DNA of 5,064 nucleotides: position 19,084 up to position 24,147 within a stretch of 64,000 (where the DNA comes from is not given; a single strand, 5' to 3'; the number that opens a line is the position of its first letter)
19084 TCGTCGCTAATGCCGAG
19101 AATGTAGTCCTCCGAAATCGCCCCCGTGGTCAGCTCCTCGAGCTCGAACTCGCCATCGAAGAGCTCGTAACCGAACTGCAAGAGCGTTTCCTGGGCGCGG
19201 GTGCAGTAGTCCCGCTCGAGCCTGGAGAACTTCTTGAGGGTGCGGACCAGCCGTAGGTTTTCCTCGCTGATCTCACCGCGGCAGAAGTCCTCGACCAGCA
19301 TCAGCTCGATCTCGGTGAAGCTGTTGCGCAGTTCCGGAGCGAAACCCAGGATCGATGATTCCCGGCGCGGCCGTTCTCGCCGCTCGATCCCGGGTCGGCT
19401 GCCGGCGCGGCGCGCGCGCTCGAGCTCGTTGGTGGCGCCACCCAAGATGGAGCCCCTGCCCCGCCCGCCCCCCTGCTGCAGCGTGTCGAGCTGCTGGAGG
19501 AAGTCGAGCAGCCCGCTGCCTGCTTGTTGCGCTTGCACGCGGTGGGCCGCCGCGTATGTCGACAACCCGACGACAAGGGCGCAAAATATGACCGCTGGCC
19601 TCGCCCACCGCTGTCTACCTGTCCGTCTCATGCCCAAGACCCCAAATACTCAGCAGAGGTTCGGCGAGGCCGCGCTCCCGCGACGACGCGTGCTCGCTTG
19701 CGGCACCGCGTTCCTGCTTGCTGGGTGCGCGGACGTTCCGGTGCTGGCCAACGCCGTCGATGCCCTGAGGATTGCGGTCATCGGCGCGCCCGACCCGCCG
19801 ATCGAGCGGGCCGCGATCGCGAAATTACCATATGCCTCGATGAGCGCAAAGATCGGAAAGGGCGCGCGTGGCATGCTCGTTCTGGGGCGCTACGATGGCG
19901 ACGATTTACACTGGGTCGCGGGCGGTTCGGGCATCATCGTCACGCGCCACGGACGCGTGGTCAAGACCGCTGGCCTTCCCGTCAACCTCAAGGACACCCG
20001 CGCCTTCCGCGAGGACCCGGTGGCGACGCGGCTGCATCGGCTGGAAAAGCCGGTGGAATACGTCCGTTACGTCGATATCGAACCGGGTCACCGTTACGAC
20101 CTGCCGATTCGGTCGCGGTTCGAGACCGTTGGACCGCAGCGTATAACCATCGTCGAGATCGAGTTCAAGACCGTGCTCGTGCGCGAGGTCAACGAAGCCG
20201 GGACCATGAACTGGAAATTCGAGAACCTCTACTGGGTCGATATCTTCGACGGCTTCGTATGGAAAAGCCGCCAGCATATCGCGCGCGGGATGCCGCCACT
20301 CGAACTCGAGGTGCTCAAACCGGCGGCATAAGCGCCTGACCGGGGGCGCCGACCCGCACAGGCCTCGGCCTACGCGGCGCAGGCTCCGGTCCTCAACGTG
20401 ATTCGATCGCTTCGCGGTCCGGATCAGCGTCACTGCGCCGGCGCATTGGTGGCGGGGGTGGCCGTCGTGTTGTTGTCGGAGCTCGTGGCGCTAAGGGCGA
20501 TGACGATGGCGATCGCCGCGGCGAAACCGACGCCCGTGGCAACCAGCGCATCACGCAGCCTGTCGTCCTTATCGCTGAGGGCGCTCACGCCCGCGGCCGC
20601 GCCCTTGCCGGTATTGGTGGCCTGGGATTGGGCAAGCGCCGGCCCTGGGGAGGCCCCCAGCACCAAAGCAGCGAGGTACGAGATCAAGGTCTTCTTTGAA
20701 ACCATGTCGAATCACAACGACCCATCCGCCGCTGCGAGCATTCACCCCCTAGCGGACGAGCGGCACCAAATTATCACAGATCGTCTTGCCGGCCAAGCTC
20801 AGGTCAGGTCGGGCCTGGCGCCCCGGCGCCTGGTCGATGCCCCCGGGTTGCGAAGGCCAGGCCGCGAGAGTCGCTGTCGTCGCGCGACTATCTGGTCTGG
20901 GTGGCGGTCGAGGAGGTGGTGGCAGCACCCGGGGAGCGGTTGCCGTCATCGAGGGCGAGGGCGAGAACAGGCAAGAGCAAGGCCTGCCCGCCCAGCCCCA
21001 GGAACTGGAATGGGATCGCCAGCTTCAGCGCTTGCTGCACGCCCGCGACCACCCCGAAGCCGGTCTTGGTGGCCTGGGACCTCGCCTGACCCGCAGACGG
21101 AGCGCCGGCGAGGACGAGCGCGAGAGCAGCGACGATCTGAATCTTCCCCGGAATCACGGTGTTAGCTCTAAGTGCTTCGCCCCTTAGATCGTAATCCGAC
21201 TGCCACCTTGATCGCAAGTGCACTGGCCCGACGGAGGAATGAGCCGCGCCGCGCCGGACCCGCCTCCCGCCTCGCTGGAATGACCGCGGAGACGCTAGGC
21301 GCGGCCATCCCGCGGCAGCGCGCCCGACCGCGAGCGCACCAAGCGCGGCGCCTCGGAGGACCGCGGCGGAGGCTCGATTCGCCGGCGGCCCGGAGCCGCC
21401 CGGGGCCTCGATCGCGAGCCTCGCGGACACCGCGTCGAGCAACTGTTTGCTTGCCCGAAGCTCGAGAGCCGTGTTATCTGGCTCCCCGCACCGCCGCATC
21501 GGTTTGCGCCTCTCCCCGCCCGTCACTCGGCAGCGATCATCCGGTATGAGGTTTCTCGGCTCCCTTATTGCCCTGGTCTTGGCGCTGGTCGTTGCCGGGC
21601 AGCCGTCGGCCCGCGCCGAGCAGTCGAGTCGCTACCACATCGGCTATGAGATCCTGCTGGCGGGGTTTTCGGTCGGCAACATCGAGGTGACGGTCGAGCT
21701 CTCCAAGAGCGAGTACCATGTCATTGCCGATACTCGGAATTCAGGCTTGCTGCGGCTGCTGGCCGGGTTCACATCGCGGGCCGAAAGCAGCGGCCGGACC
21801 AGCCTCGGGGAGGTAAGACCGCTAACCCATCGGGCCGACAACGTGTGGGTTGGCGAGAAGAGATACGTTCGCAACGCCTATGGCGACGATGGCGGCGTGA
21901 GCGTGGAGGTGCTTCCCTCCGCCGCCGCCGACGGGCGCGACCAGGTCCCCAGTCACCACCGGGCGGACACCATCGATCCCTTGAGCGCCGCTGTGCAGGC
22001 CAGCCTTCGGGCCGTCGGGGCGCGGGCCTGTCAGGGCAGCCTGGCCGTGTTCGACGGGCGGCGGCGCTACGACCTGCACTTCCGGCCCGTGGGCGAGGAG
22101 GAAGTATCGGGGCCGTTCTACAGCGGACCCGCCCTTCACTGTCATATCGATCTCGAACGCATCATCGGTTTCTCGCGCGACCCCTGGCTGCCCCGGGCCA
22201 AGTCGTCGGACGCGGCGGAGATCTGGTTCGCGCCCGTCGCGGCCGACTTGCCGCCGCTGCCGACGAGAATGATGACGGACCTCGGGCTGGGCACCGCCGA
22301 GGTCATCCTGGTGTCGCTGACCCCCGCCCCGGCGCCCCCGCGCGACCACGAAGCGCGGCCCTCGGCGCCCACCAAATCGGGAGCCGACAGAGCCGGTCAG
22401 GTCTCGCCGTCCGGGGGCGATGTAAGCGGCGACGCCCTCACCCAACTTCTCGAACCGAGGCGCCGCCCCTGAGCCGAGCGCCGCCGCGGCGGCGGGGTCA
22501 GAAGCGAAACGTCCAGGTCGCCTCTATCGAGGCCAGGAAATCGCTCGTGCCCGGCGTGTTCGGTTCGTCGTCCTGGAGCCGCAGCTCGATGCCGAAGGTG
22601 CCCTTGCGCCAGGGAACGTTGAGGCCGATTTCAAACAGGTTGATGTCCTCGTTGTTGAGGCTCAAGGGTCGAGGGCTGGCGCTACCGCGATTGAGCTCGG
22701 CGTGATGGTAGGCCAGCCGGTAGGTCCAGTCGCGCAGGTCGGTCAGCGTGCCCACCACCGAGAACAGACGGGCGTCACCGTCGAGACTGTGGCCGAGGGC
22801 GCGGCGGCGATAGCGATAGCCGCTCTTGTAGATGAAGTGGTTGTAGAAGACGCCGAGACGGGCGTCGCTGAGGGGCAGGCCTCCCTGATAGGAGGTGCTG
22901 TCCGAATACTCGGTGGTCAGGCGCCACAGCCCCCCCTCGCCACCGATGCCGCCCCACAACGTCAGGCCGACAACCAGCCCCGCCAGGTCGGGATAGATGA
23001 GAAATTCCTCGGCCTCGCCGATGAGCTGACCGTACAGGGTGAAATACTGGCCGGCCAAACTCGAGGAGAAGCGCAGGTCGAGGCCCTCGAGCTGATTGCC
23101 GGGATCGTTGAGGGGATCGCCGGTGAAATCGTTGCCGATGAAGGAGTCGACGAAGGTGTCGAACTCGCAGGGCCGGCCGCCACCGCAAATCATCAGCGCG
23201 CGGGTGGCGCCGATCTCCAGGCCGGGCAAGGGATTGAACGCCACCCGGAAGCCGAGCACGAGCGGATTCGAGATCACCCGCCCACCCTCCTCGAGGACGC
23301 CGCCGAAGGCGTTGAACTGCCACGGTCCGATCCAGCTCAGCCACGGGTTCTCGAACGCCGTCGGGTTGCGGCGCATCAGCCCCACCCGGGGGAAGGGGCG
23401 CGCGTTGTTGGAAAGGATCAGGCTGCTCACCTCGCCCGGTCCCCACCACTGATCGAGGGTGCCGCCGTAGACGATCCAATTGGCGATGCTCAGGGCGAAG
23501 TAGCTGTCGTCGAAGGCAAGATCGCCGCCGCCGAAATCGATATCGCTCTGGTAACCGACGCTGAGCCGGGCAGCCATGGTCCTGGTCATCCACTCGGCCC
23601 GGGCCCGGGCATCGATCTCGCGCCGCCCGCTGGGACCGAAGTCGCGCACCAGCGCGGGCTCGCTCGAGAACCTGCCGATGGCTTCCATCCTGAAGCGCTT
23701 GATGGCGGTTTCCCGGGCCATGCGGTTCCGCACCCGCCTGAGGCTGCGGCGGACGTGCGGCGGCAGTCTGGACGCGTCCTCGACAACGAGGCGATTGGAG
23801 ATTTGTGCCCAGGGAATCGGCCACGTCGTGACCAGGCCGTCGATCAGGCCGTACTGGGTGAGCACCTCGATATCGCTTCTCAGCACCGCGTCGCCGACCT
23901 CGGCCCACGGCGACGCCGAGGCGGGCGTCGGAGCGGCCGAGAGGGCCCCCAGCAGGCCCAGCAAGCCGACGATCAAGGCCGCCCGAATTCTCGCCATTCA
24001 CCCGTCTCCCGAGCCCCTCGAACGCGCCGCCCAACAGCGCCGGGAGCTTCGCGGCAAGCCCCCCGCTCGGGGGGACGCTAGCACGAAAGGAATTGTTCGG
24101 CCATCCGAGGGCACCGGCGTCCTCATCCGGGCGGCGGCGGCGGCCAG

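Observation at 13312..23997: Group-4-capsule-like yjbEFGH/gfc-type module with non-canonical components attached to a Wzy-dependent glycan cluster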

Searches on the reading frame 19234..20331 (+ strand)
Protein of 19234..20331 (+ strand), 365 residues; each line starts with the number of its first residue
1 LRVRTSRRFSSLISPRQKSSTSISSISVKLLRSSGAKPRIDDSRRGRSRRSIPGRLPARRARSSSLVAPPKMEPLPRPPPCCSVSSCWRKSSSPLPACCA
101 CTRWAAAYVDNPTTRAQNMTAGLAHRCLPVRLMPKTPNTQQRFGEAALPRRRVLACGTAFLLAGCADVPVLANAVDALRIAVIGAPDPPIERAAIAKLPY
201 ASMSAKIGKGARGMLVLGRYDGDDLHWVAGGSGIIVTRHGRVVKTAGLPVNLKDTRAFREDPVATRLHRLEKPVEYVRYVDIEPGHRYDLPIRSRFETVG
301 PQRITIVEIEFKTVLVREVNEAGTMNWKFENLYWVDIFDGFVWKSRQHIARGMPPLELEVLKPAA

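Call 5: search_protein_families(library=pfam, proteins=[window:19234-20331:+], max_evalue=0.01)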
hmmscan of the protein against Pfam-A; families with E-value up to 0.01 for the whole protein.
window:19234-20331:+ (365 aa): 1 family
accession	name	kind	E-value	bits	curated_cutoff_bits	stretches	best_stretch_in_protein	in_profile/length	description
PF11102.13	YjbF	-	1.4e-41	142.8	25.9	1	176-361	2-189/189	Group 4 capsule polysaccharide lipoprotein gfcB, YjbF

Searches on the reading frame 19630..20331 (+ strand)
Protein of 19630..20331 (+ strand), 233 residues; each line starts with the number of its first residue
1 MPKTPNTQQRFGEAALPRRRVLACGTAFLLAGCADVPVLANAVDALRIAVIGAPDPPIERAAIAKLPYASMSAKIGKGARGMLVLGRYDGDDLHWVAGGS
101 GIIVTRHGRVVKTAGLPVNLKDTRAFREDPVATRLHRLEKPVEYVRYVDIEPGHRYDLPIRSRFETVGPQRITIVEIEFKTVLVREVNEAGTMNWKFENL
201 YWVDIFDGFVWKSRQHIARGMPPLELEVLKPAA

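Call 30: search_protein_families(library=ncbifam, proteins=[window:19630-20331:+], max_evalue=0.01)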
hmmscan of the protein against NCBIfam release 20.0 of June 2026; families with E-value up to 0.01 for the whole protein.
window:19630-20331:+ (233 aa): 0 families

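Call 50: search_solved_structures(query=window:19630-20331:+, max_evalue=1)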
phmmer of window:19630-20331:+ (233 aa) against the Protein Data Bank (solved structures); distinct sequences matched with E-value up to 1: 1.
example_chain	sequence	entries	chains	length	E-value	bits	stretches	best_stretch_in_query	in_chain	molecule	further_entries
2in5_A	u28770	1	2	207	2.6e-16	63.1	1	42-232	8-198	Hypothetical lipoprotein ymcC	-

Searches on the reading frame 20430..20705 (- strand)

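Call 5: search_protein_families(library=pfam, proteins=[window:20430-20705:-], max_evalue=0.01)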
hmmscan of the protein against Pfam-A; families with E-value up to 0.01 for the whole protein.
window:20430-20705:- (91 aa): 0 families

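Call 23: search_protein_families(library=pfam, proteins=[window:20433-20705:-], max_evalue=10)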
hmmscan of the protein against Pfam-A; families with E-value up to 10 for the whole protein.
seq(91 aa): 0 families

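Call 30: search_protein_families(library=ncbifam, proteins=[window:20430-20705:-], max_evalue=0.01)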
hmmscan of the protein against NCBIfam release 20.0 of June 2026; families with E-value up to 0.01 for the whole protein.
window:20430-20705:- (91 aa): 1 family
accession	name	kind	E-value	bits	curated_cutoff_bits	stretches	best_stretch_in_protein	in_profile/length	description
NF033490.1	small_SPW0924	hypoth_equivalog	0.0012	18.8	33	1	53-81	3-31/44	SPW_0924 family protein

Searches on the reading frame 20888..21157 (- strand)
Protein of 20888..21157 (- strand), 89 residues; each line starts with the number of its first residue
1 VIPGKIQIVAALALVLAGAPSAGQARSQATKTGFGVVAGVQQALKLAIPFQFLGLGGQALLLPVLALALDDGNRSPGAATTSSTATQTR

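Call 23: search_protein_families(library=pfam, proteins=[window:20891-21157:-], max_evalue=10)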
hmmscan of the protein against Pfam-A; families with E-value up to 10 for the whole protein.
seq(89 aa): 1 family
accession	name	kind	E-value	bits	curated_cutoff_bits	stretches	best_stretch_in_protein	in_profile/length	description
PF13663.11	DUF4148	-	1.1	10.1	27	1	9-43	11-48/62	Domain of unknown function (DUF4148)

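Call 30: search_protein_families(library=ncbifam, proteins=[window:20888-21157:-], max_evalue=0.01)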
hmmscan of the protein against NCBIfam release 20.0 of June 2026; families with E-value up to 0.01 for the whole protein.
window:20888-21157:- (89 aa): 0 families

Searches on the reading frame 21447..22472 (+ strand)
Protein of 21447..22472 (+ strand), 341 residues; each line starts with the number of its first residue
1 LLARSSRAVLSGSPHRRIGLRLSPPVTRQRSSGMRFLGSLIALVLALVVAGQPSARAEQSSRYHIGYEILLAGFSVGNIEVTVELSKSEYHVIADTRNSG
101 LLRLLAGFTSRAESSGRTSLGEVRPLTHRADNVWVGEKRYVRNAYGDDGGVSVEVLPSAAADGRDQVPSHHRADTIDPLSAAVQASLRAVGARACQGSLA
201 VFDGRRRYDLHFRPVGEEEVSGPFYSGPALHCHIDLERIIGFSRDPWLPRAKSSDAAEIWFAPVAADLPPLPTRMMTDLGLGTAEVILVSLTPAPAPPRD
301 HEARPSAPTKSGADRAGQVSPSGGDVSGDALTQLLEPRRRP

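Call 5: search_protein_families(library=pfam, proteins=[window:21447-22472:+], max_evalue=0.01)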
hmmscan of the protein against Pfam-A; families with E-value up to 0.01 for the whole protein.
window:21447-22472:+ (341 aa): 1 family
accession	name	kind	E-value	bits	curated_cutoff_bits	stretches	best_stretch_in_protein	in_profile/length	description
PF11306.15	DUF3108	-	3.4e-17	63.4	26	1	67-287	6-207/209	Protein of unknown function (DUF3108)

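Call 30: search_protein_families(library=ncbifam, proteins=[window:21546-22472:+], max_evalue=0.01)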
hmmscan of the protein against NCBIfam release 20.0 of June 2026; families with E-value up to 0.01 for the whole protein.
window:21546-22472:+ (308 aa): 0 families

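Call 49: search_solved_structures(query=window:21546-22472:+, max_evalue=10)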
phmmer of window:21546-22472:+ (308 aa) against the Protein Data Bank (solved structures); distinct sequences matched with E-value up to 10: 3.
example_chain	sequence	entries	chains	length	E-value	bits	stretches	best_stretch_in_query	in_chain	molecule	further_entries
1zy9_A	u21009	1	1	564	0.84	12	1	17-66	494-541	alpha-galactosidase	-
6gta_A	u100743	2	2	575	0.86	12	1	17-66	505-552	Alpha-galactosidase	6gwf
5m0x_A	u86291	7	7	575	0.86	12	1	17-66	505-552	Alpha-galactosidase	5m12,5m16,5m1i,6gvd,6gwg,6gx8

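Call 74: search_solved_structures(query=A4, max_evalue=10)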
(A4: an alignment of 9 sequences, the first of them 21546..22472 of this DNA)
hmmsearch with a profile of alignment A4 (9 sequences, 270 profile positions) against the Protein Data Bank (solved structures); distinct sequences matched with E-value up to 10: 13.
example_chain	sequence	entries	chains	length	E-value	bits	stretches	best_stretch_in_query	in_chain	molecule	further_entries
2bx2_L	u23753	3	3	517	0.0083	18.7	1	152-201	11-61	RIBONUCLEASE E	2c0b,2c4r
5f6c_A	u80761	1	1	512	0.0086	18.6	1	153-201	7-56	Ribonuclease E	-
5f6c_B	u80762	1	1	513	0.0086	18.6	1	153-201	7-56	Ribonuclease E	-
6g63_A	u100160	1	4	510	0.011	18.3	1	156-201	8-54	Ribonuclease E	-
2vrt_A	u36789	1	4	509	0.011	18.3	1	156-201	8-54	RIBONUCLEASE E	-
2vmk_A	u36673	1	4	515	0.011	18.2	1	156-201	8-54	RIBONUCLEASE E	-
8b0j_L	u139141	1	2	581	0.014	18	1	156-201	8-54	Ribonuclease E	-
6gwd_G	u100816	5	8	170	0.35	13.4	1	215-248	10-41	iiH5 ALPHAREP | iih5 Alpha Repeating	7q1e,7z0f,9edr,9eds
1zy9_A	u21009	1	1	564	0.66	12.5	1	14-62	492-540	alpha-galactosidase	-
5m0x_A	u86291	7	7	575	0.68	12.4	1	14-62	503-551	Alpha-galactosidase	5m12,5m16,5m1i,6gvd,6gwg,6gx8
6gta_A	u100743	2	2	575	0.68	12.4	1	14-62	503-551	Alpha-galactosidase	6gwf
9if7_SC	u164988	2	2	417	1.1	11.8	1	109-158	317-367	Pre-mRNA-splicing factor SLU7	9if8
9vtg_LQ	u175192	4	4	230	1.1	11.7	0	226-259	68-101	60S ribosomal protein L6-like isoform X1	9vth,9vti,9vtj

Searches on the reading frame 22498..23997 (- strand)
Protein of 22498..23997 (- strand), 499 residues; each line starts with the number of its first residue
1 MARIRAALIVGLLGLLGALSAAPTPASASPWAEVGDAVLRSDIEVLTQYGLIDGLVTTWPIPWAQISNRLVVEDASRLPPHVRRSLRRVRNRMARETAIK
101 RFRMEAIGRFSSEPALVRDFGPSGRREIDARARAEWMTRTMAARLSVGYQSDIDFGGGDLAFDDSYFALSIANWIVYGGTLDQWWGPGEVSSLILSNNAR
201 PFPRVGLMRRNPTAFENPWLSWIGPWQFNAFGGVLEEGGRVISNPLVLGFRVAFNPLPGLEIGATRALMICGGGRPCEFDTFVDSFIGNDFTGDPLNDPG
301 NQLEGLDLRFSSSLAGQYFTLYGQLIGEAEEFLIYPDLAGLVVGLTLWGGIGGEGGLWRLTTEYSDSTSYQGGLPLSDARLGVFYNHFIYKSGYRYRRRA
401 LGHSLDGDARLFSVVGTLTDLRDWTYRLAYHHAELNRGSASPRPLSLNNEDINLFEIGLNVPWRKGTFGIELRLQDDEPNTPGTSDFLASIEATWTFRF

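Call 5: search_protein_families(library=pfam, proteins=[window:22498-23997:-], max_evalue=0.01)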
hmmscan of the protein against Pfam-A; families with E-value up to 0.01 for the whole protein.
window:22498-23997:- (499 aa): 1 family
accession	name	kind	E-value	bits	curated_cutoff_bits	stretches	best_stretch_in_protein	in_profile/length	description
PF14052.12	Caps_assemb_Wzi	-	8.3e-72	242.8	30.1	1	111-466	16-366/392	Capsule assembly protein Wzi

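Call 30: search_protein_families(library=ncbifam, proteins=[window:22498-23997:-], max_evalue=0.01)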
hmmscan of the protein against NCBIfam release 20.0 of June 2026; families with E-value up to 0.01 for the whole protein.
window:22498-23997:- (499 aa): 0 families

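Call 65: list_cluster_members(proteins=[P0001, window:22498-23997:-, window:19630-20331:+])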
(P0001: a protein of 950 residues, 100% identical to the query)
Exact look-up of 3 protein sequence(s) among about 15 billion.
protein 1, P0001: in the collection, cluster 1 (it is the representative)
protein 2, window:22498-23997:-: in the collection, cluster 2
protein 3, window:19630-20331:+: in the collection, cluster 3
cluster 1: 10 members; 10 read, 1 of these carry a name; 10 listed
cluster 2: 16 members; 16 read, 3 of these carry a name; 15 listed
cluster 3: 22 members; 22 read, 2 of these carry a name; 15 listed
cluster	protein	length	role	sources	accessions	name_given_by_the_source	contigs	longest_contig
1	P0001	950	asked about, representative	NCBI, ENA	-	-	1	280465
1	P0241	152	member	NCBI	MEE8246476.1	MAG: hypothetical protein V3S87_04355, partial [Alphaproteobacteria bacterium]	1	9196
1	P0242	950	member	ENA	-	-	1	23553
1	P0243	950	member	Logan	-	-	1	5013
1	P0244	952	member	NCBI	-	-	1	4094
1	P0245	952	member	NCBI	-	-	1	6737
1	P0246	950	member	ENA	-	-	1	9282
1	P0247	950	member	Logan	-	-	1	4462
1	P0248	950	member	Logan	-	-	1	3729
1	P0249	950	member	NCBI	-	-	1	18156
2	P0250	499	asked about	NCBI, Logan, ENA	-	-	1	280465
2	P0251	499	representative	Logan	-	-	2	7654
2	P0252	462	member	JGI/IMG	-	hypothetical protein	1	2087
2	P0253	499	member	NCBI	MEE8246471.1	MAG: capsule assembly Wzi family protein [Alphaproteobacteria bacterium]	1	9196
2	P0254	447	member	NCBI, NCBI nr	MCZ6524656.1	MAG: hypothetical protein O7A68_12440, partial [Alphaproteobacteria bacterium] | hypothetical protein [Alphaproteobacteria bacterium]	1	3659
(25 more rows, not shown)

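Call 68: search_solved_structures(query=window:22498-23997:-, max_evalue=0.01)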
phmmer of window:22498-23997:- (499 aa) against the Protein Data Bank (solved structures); distinct sequences matched with E-value up to 0.01: 1.
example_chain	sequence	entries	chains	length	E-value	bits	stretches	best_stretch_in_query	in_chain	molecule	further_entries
2ynk_A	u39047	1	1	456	7.1e-37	130.4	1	34-433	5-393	WZI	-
